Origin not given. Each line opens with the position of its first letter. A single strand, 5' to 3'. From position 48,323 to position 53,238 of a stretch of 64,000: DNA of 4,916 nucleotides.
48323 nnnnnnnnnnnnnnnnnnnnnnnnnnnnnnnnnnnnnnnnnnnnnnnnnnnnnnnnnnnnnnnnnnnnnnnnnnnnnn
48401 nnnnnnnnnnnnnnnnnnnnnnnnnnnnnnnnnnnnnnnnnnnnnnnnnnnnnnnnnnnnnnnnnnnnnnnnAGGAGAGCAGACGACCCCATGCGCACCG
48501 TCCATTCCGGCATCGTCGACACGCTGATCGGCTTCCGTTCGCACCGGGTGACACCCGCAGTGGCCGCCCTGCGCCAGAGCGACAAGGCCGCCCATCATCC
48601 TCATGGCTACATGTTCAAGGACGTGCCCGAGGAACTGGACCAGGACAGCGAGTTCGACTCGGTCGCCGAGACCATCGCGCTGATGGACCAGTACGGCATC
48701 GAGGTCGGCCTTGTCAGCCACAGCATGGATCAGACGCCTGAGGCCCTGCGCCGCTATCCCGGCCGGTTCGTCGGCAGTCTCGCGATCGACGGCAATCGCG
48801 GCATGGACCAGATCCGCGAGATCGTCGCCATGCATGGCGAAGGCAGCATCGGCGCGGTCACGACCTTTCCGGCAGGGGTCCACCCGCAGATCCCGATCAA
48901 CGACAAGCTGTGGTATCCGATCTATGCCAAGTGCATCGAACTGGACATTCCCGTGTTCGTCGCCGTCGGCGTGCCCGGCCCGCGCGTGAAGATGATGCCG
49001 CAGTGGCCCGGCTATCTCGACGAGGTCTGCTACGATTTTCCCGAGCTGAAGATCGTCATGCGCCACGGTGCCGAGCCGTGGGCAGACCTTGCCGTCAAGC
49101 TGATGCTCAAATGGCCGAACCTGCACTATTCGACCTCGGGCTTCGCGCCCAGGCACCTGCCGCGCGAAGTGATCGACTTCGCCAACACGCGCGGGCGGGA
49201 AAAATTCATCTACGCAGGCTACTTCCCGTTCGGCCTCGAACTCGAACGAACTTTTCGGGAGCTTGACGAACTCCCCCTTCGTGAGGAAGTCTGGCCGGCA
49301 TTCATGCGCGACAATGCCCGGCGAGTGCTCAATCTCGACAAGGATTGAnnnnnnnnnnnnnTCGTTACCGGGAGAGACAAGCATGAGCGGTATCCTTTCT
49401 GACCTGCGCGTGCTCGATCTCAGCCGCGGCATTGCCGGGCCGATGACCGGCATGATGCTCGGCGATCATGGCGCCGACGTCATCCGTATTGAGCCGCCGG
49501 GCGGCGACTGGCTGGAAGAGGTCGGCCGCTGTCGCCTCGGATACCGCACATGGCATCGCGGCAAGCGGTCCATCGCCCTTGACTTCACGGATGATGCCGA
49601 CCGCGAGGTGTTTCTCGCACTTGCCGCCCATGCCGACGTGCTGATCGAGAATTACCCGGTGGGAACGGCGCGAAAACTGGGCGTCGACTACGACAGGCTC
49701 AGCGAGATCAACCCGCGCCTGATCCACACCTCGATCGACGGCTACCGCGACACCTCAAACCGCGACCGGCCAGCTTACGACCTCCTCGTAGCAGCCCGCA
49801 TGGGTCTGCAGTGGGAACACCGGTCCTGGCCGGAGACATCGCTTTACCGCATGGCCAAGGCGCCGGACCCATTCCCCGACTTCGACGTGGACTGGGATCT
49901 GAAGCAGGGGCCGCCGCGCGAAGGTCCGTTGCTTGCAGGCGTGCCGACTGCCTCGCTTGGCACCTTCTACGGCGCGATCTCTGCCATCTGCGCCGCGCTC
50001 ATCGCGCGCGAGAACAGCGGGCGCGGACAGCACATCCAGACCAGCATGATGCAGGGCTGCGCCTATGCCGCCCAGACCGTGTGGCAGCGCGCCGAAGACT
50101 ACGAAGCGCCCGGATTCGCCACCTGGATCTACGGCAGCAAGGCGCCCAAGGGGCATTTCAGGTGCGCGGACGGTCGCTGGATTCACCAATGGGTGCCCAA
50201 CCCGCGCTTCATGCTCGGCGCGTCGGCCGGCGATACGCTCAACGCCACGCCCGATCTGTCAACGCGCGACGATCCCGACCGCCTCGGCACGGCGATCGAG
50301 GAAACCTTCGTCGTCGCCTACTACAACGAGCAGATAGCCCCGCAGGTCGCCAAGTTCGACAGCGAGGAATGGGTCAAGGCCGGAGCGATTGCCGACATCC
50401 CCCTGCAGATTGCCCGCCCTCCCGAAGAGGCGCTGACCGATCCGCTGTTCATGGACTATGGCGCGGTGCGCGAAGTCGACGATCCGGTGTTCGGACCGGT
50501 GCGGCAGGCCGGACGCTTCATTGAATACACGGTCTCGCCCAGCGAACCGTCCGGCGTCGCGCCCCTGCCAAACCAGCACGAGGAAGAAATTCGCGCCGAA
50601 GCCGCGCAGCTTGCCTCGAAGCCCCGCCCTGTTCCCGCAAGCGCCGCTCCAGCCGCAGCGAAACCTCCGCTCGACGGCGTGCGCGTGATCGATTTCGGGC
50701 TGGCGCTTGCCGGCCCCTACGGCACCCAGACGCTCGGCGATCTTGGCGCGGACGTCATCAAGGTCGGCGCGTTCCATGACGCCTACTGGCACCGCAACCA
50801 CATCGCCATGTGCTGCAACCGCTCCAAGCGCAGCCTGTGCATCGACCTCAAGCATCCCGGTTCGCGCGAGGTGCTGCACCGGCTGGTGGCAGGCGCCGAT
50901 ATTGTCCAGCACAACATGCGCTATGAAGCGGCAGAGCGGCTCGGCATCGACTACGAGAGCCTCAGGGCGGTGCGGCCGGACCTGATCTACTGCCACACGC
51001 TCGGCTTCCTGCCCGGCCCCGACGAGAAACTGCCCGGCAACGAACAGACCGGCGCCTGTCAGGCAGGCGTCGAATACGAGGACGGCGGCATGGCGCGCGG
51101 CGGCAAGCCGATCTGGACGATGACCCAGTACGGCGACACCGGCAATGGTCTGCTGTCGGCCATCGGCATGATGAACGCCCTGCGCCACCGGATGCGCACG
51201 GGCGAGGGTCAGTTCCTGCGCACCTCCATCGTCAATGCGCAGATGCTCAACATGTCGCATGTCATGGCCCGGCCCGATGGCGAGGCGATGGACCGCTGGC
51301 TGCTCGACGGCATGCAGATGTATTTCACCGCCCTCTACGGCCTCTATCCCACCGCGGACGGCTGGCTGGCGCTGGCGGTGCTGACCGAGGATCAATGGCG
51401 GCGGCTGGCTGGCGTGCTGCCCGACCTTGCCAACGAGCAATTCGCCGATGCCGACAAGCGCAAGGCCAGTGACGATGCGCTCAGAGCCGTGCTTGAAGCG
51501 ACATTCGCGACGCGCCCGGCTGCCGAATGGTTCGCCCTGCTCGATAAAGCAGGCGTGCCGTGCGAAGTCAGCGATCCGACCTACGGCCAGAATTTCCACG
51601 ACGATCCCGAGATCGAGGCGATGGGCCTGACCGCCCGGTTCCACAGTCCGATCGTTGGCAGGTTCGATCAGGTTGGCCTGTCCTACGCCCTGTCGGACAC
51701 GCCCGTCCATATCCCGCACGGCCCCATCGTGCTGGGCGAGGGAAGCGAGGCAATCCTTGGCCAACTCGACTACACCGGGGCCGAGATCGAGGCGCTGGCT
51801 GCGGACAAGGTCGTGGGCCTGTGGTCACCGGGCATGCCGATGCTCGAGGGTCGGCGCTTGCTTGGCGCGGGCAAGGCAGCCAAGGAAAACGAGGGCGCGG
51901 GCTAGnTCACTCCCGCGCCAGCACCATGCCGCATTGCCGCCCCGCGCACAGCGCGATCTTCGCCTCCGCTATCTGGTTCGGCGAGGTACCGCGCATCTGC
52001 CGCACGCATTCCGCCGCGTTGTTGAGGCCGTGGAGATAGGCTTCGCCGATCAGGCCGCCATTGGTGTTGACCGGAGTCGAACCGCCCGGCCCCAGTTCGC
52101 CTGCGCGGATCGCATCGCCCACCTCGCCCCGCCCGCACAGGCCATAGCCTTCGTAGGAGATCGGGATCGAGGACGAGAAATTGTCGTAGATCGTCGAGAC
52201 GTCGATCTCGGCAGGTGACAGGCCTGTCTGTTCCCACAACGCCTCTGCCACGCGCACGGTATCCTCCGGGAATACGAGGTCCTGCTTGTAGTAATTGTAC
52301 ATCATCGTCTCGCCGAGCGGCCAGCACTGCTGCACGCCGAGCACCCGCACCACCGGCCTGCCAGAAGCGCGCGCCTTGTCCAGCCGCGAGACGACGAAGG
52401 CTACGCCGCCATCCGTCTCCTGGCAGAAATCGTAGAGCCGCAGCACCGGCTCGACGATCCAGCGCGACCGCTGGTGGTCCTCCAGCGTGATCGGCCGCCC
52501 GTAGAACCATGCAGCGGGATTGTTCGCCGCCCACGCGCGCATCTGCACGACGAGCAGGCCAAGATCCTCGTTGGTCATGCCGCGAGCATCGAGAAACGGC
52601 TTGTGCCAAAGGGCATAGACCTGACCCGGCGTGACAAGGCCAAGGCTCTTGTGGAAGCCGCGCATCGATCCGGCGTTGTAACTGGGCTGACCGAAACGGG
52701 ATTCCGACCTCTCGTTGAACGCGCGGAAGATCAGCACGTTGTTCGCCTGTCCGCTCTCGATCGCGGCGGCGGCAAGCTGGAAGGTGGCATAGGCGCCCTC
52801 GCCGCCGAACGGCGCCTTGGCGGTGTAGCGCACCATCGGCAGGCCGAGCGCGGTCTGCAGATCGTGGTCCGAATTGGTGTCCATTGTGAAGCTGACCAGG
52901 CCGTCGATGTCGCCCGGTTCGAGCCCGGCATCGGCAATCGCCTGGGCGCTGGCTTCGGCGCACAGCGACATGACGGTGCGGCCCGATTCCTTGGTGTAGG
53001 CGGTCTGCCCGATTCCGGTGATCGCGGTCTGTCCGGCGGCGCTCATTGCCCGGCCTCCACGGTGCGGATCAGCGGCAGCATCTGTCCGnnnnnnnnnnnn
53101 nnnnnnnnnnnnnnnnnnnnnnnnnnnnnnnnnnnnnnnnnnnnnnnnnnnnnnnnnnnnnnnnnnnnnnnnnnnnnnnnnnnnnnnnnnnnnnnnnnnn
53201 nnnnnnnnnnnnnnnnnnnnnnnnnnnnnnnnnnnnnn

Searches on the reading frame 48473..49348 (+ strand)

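Call 23: search_protein_families(library=pfam, proteins=[window:48473-49348:+], max_evalue=0.00001)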
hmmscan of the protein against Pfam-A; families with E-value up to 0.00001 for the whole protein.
window:48473-49348:+ (291 aa): 1 family
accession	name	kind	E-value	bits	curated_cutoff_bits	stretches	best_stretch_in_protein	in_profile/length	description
PF04909.20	Amidohydro_2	-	8.3e-21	75.4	26.4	1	90-288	71-289/289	Amidohydrolase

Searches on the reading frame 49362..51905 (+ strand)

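Call 23: search_protein_families(library=pfam, proteins=[window:49362-51905:+], max_evalue=0.00001)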
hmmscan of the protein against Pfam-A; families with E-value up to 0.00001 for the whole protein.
window:49362-51905:+ (847 aa): 1 family
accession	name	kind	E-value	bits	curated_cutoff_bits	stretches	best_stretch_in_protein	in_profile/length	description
PF02515.22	CoA_transf_3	-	3.8e-152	507.1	23.3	2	437-788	1-359/366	CoA-transferase family III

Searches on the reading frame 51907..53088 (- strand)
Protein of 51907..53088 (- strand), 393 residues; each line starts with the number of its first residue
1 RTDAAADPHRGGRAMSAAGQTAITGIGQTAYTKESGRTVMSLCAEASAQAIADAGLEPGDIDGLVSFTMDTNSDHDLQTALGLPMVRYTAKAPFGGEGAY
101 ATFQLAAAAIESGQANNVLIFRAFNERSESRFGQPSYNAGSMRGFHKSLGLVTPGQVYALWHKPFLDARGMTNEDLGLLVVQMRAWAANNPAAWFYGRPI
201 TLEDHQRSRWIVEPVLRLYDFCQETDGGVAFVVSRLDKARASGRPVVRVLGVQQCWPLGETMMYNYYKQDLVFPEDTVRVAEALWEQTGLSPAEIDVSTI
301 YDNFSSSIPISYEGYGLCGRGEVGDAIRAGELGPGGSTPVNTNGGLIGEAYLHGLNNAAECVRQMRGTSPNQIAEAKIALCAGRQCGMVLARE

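Call 23: search_protein_families(library=pfam, proteins=[window:51907-53088:-], max_evalue=0.00001)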
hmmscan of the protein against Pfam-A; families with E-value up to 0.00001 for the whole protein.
window:51907-53088:- (393 aa): 1 family
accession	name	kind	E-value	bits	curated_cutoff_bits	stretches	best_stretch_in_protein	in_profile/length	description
PF22691.2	Thiolase_C_1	-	2.7e-28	98.9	28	1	269-383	13-129/144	Thiolase C-terminal domain-like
